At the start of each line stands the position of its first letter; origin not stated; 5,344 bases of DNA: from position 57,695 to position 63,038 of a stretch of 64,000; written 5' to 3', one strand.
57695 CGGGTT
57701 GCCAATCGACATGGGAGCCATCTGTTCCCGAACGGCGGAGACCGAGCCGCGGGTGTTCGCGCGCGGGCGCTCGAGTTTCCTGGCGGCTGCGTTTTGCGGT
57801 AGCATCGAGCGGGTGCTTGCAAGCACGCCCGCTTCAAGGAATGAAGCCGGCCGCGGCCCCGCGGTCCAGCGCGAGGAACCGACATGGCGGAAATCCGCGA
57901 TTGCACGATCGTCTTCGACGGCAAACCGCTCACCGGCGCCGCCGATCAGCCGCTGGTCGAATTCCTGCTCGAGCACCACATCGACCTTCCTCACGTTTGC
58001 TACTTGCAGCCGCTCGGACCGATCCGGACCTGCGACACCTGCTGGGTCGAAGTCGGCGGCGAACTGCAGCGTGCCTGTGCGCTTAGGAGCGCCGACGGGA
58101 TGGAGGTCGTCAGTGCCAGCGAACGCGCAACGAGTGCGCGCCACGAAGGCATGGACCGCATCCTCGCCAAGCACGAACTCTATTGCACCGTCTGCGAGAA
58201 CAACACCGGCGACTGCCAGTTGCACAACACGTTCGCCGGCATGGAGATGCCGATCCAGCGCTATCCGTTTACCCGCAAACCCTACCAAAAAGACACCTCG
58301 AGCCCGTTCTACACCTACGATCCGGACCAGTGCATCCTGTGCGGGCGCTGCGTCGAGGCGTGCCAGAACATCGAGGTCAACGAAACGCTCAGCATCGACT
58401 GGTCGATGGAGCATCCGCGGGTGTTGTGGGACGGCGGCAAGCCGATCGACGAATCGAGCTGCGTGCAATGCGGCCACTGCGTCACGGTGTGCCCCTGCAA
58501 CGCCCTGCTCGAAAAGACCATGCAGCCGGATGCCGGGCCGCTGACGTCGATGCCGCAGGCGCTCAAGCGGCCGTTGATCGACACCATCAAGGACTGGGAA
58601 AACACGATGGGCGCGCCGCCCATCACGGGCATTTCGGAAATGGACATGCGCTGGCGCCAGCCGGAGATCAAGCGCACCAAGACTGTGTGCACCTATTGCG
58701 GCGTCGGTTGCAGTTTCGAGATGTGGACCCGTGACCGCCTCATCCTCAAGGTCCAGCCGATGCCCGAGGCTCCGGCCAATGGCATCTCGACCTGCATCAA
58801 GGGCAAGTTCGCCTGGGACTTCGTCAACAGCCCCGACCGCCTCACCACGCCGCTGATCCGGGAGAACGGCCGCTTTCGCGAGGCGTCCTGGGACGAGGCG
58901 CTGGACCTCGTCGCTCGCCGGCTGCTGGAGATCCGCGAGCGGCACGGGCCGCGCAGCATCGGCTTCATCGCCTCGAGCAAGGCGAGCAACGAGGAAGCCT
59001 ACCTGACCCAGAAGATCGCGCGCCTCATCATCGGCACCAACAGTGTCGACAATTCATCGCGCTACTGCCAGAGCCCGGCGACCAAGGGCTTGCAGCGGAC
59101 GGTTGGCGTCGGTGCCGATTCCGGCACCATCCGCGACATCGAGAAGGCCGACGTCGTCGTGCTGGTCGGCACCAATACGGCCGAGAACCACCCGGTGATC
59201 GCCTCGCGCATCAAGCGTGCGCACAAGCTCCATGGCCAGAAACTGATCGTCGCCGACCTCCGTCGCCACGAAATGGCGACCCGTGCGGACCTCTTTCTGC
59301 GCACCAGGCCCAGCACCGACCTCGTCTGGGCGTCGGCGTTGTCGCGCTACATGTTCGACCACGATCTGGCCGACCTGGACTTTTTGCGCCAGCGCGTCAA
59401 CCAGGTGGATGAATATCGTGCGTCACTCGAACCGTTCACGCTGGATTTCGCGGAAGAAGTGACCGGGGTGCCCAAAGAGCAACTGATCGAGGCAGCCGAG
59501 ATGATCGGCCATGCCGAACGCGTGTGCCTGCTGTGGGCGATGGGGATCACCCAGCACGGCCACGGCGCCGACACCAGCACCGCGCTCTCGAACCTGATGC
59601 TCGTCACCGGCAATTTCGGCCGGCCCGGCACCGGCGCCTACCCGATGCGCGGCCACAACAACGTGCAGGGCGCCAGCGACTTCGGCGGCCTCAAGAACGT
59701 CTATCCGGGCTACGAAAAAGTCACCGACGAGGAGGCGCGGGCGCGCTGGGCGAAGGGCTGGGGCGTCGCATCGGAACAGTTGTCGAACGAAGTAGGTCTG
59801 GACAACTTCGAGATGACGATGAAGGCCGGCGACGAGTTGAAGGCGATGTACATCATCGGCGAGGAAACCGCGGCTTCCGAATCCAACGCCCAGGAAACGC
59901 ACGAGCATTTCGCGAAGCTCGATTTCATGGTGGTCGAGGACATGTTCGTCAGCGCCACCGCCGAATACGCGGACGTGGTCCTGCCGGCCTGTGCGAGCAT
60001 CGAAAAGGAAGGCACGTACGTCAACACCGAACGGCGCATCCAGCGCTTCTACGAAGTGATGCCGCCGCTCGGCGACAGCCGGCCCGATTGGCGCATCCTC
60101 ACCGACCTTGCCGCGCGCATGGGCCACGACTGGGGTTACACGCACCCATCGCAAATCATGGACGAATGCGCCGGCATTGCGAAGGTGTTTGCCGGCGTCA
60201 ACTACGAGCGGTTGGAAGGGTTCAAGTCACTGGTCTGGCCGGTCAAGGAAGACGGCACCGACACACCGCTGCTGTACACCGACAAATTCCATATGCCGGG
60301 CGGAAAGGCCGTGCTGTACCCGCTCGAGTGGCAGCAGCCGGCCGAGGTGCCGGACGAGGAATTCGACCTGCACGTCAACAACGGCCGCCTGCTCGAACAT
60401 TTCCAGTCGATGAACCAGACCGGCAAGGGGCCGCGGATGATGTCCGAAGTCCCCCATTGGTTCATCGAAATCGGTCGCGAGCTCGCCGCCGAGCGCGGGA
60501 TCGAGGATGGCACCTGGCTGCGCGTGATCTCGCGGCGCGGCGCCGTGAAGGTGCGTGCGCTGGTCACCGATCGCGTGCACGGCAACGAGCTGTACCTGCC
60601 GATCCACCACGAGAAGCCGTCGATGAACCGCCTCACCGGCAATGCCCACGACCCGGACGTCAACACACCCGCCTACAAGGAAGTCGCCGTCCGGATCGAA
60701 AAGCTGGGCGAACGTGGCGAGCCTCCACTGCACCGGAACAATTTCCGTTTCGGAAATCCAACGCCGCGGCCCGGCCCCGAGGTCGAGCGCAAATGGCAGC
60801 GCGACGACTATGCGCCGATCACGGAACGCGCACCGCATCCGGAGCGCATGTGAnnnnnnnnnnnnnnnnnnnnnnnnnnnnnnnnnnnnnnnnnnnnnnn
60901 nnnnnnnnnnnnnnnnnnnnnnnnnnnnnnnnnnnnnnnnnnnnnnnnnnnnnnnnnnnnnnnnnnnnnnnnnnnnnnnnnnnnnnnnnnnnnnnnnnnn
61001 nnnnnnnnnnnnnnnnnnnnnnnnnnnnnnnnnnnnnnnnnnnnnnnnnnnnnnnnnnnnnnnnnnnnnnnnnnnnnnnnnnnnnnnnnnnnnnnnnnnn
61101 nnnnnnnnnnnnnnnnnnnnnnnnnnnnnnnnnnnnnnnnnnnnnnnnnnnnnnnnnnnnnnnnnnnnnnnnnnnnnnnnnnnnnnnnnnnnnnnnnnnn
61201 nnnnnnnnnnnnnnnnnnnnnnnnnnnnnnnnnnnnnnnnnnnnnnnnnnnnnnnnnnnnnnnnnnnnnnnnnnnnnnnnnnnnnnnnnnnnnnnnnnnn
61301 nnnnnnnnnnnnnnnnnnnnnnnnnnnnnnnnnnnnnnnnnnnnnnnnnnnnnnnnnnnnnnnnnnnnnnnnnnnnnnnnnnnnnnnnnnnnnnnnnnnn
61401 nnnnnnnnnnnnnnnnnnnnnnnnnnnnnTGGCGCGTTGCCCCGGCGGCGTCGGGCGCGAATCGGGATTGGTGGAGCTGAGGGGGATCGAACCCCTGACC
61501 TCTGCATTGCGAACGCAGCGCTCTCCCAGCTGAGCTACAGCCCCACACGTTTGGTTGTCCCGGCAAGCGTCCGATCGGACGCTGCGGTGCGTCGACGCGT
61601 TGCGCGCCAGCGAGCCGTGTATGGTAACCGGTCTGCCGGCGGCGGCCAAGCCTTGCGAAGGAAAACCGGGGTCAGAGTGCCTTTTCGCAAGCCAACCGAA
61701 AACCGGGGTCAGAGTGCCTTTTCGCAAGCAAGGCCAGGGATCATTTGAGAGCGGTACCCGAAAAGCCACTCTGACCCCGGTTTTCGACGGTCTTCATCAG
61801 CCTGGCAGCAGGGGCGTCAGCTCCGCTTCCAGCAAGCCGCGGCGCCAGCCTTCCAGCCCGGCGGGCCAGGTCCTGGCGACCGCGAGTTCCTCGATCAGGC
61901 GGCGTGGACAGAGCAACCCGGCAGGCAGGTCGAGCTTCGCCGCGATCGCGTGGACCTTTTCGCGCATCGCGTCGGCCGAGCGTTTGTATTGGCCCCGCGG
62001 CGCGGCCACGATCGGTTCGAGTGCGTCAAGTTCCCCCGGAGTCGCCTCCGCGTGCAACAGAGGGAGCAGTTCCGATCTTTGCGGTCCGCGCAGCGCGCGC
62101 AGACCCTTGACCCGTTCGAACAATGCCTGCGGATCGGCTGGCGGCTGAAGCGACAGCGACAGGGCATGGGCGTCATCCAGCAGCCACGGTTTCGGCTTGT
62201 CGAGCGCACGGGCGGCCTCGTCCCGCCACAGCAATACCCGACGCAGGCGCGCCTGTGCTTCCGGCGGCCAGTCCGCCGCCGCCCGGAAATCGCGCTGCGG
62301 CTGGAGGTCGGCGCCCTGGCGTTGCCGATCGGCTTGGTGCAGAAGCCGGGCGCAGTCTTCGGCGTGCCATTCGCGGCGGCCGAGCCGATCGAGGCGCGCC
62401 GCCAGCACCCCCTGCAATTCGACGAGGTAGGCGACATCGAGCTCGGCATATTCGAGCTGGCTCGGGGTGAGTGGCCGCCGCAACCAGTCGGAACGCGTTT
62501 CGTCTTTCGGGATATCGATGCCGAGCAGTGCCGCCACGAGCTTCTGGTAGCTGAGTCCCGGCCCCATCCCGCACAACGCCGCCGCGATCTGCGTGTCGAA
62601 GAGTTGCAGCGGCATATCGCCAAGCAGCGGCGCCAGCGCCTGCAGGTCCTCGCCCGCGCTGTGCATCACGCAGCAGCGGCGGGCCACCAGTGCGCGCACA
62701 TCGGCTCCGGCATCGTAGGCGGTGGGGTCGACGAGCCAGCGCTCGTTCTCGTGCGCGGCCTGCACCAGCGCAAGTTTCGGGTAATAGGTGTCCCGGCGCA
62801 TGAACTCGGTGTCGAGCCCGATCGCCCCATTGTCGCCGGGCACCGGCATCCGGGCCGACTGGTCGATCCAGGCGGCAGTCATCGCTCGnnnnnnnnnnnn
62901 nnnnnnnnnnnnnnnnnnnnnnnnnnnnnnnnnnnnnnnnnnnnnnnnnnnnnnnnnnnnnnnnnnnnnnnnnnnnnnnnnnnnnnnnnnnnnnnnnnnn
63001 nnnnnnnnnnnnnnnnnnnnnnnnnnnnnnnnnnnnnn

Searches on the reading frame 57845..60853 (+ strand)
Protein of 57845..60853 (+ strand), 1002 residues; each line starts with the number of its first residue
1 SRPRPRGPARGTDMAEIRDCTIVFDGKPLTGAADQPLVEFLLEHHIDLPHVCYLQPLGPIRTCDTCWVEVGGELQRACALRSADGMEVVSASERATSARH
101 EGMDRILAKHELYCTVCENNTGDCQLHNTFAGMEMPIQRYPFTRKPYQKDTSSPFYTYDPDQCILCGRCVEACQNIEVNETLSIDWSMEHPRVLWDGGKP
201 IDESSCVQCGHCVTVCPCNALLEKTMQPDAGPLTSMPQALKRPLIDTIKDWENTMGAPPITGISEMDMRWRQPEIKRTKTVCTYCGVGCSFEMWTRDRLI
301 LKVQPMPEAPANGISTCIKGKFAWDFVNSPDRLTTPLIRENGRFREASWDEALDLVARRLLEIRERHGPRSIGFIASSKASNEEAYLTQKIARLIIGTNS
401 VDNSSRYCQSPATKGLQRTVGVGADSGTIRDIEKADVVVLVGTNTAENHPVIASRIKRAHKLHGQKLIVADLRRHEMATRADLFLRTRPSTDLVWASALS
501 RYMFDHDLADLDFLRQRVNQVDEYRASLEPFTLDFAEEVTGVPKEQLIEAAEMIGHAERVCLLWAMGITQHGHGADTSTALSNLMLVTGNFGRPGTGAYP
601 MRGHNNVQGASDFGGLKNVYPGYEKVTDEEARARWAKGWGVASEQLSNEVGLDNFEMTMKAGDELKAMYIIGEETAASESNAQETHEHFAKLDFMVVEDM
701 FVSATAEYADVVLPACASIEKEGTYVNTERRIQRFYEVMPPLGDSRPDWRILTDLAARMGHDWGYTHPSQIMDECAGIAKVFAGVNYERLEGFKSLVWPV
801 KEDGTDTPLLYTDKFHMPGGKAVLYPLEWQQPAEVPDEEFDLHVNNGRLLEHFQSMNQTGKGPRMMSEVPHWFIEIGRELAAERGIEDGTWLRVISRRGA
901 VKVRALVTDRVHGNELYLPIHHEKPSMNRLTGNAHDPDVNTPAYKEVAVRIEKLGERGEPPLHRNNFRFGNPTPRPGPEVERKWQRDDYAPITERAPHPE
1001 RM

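Call 14: search_protein_families(library=pfam, proteins=[window:57845-60853:+])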
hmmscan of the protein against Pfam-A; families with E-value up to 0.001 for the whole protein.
window:57845-60853:+ (1002 aa): 12 families
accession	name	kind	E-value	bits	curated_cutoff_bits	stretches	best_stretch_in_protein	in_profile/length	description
PF00384.28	Molybdopterin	-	1e-71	242.3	24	1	332-757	1-352/353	Molybdopterin oxidoreductase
PF01568.27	Molydop_binding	-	6.3e-22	78.1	26.8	1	842-948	1-110/110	Molydopterin dinucleotide binding domain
PF04879.21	Molybdop_Fe4S4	-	1.9e-19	69.8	22.7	1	276-329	2-55/55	Molybdopterin oxidoreductase Fe4S4 domain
PF13510.11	Fer2_4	-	8.3e-13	48.6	22.8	1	21-92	5-81/82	2Fe-2S iron-sulfur cluster binding domain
PF00037.32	Fer4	-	2.1e-10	40.4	21.1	2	200-221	2-23/24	4Fe-4S binding domain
PF12837.12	Fer4_6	-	1.1e-09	38.2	25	2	201-221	4-24/24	4Fe-4S binding domain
PF10588.14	NADH-G_4Fe-4S_3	-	1.7e-08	34.3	27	1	99-135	1-36/40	NADH-ubiquinone oxidoreductase-G iron-sulfur binding region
PF12838.12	Fer4_7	-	2e-06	28.6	27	1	162-220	1-52/52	4Fe-4S dicluster domain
PF12797.12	Fer4_2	-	6.9e-06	26.1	24.5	2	157-173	4-20/22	4Fe-4S binding domain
PF13183.11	Fer4_8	-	9.3e-05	23.3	27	1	161-219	3-67/68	4Fe-4S dicluster domain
PF13187.11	Fer4_9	-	0.00016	22.1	27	1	162-220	1-51/52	4Fe-4S dicluster domain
PF13237.11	Fer4_10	-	0.00043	20.6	25.5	0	158-174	4-21/53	4Fe-4S dicluster domain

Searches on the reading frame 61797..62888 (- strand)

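Call 14: search_protein_families(library=pfam, proteins=[window:61797-62888:-])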
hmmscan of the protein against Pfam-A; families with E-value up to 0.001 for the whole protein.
window:61797-62888:- (363 aa): 2 families
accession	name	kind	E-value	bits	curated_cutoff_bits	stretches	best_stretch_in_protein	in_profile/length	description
PF01612.26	DNA_pol_A_exo1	-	7.5e-28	97.9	23.6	1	21-166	21-172/173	3'-5' exonuclease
PF00570.28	HRDC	-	0.00022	21.6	23.8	0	212-257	2-47/68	HRDC domain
